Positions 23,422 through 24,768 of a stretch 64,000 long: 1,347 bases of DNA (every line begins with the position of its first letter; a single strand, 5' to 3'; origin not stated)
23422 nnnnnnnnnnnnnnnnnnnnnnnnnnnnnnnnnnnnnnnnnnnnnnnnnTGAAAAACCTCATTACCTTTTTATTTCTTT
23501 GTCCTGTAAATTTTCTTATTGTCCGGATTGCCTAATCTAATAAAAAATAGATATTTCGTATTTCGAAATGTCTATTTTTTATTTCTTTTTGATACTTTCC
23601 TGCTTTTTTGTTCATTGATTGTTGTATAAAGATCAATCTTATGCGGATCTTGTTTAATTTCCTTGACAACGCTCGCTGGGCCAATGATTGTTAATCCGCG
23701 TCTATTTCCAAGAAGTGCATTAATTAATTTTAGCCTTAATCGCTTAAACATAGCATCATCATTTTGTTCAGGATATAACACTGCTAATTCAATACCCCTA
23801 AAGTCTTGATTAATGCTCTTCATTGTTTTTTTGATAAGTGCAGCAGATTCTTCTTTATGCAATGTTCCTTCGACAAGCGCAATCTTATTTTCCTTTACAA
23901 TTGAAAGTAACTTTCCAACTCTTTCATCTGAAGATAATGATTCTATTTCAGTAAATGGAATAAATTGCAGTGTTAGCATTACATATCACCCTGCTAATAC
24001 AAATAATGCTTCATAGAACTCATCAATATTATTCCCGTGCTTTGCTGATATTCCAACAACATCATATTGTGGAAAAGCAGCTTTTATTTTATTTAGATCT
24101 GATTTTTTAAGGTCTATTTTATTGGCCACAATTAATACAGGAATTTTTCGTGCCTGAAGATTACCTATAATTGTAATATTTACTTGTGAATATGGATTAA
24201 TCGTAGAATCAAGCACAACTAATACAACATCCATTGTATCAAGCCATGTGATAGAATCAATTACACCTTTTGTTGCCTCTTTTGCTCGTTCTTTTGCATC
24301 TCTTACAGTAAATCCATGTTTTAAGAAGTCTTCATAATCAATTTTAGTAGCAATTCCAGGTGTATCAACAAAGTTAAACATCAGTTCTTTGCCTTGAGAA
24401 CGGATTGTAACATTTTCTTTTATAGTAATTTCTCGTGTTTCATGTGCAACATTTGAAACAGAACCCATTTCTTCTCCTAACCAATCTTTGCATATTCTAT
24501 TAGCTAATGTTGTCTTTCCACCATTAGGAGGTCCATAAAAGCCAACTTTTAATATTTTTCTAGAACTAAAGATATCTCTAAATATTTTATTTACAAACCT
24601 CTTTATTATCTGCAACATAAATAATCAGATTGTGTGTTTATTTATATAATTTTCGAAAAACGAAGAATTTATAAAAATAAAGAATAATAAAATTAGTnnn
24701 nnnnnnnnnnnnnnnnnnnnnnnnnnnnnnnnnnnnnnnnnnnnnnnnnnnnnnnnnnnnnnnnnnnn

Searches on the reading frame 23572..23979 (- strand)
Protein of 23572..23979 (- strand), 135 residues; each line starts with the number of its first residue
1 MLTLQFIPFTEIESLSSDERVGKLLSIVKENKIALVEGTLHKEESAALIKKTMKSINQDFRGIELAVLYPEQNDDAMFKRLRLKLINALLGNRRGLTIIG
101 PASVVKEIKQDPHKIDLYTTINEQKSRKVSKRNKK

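Call 50: search_protein_families(library=pfam, proteins=[window:23572-23979:-], max_evalue=0.00001)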
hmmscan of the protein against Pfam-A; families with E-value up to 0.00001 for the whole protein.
window:23572-23979:- (135 aa): 1 family
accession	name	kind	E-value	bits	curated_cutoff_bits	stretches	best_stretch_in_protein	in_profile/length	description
PF09846.14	OapB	-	4.2e-17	62.4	27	1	13-115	2-99/104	Origin-associated protein OapB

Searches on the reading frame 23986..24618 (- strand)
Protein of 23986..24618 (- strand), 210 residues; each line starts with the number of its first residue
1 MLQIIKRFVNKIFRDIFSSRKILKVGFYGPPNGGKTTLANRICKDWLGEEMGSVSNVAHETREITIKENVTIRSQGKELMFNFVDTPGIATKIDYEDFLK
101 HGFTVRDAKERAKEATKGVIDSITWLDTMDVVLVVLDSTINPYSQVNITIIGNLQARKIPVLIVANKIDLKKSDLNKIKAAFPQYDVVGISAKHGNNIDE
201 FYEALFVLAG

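Call 50: search_protein_families(library=pfam, proteins=[window:23986-24618:-], max_evalue=0.00001)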
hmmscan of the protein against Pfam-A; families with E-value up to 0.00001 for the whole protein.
window:23986-24618:- (210 aa): 4 families
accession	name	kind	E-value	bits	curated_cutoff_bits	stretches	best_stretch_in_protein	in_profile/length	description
PF01926.29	MMR_HSR1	-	6.7e-15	55.6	21.9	1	24-167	1-113/113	50S ribosome-binding GTPase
PF00009.33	GTP_EFTU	-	4.5e-13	49.6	26.5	0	21-89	2-79/188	Elongation factor Tu GTP binding domain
PF02421.24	FeoB_N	-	2.5e-06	27.5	27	0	24-203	2-154/156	Ferrous iron transport protein B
PF03193.22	RsgA_GTPase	-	8.6e-06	26.1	30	0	149-205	44-104/174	RsgA GTPase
